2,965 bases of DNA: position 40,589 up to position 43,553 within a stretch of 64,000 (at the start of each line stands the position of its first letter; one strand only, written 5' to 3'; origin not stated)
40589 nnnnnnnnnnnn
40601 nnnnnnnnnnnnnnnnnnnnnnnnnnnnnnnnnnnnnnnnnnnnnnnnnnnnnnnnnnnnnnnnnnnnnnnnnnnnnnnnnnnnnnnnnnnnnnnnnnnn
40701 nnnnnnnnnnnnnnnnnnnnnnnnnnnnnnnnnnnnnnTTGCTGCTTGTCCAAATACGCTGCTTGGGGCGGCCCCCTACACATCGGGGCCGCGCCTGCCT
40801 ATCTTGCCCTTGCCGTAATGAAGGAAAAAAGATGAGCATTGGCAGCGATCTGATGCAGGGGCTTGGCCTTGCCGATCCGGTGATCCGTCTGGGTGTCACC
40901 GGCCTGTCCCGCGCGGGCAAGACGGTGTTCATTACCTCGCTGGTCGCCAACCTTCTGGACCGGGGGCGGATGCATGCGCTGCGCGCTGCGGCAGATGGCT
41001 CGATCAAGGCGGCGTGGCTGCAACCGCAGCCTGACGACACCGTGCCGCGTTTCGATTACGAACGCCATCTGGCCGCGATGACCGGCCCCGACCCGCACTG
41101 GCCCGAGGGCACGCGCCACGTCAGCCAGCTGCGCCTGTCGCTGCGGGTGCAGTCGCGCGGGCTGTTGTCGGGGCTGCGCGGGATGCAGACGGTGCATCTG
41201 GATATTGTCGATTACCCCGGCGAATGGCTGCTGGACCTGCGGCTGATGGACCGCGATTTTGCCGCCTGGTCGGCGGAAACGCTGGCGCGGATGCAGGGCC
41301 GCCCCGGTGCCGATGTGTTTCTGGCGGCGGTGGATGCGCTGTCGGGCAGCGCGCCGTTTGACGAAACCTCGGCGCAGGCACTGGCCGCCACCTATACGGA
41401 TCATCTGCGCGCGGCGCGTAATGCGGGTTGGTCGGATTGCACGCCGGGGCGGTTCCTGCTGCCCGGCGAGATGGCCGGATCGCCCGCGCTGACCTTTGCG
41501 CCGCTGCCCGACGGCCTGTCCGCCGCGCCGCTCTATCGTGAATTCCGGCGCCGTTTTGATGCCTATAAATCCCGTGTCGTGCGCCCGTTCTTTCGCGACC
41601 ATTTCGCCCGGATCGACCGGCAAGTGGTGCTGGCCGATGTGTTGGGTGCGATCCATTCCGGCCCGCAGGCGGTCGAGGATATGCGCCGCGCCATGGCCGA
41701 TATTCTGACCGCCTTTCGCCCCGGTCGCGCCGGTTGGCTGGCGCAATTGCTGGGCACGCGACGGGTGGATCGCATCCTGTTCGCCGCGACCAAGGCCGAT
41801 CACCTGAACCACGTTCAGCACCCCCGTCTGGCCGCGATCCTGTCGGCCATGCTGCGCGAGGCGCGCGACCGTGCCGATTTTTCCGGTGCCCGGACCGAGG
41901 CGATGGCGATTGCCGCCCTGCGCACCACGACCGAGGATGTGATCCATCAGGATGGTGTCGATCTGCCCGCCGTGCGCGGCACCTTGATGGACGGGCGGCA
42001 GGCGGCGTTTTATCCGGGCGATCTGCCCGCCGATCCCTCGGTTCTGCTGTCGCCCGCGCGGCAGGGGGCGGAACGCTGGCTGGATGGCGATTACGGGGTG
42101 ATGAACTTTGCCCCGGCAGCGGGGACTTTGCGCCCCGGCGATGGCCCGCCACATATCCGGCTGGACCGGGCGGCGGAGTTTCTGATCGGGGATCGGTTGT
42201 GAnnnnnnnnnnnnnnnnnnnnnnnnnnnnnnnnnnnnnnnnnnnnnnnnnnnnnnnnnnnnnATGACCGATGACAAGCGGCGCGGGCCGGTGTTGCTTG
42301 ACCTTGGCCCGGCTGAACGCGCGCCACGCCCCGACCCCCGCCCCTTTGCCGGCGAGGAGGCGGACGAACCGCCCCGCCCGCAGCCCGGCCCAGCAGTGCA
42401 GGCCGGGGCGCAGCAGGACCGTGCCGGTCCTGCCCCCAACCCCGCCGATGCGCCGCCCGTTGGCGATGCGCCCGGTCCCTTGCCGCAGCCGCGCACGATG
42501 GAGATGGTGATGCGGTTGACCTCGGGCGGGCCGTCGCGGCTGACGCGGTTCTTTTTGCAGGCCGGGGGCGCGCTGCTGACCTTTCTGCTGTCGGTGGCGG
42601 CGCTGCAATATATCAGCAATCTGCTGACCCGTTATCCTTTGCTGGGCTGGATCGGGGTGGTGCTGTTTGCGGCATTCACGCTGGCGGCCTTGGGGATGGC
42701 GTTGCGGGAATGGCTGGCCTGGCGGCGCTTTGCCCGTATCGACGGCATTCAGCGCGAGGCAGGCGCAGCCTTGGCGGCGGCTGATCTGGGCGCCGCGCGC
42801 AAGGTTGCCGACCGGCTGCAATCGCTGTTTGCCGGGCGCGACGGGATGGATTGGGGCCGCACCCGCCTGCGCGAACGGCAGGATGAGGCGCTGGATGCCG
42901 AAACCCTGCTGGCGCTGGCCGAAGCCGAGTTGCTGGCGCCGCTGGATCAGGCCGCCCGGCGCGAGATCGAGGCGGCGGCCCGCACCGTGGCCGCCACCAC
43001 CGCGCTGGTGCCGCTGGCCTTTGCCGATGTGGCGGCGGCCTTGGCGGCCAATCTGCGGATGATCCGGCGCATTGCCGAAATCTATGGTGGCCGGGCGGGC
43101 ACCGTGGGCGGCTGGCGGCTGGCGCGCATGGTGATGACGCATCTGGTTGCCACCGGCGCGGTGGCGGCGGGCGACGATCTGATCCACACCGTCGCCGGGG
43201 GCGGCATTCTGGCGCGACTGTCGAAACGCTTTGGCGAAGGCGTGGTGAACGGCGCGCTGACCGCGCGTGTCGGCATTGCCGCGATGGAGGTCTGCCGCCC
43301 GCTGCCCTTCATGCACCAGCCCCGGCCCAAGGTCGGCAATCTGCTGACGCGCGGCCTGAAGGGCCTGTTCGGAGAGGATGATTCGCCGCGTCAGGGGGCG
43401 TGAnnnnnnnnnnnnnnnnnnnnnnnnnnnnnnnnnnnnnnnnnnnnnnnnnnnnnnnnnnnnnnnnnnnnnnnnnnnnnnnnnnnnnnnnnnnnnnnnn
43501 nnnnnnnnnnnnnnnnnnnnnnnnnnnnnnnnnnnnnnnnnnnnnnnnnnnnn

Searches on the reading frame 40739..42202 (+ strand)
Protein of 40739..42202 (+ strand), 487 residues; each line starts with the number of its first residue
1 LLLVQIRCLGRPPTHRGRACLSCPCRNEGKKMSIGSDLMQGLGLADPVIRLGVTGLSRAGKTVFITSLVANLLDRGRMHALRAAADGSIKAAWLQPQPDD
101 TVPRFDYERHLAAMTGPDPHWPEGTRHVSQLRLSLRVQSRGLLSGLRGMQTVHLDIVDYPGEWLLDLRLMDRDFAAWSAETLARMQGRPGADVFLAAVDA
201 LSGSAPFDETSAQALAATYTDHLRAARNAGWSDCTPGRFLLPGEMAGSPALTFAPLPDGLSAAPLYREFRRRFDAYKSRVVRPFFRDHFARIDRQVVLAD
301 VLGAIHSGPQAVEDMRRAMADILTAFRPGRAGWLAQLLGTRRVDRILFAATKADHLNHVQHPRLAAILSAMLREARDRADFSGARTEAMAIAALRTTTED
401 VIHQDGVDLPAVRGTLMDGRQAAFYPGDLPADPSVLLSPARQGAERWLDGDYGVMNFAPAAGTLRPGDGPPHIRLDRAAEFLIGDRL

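Call 20: search_protein_families(library=pfam, proteins=[window:40739-42202:+], max_evalue=0.001)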
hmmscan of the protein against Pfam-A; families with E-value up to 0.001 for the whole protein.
window:40739-42202:+ (487 aa): 1 family
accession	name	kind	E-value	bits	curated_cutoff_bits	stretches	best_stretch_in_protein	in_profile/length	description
PF04317.18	DUF463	-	3.9e-160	534.1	25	1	49-487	1-443/443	YcjX-like family, DUF463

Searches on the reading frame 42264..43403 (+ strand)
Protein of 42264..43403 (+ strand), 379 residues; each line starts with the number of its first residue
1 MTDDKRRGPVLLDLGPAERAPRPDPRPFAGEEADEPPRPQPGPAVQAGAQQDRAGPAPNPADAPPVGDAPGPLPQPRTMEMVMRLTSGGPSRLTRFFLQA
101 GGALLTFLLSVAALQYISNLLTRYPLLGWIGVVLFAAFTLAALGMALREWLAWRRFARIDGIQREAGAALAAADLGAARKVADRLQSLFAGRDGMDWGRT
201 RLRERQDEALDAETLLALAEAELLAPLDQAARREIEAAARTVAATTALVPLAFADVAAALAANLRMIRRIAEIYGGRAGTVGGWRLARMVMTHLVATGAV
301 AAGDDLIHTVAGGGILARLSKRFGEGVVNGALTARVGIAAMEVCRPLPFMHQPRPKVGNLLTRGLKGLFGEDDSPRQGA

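Call 20: search_protein_families(library=pfam, proteins=[window:42264-43403:+], max_evalue=0.001)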
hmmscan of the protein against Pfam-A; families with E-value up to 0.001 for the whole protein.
window:42264-43403:+ (379 aa): 1 family
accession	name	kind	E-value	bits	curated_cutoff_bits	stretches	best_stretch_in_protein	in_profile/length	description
PF05128.17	DUF697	-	1.2e-50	171.9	27.7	1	211-367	2-159/162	Domain of unknown function (DUF697)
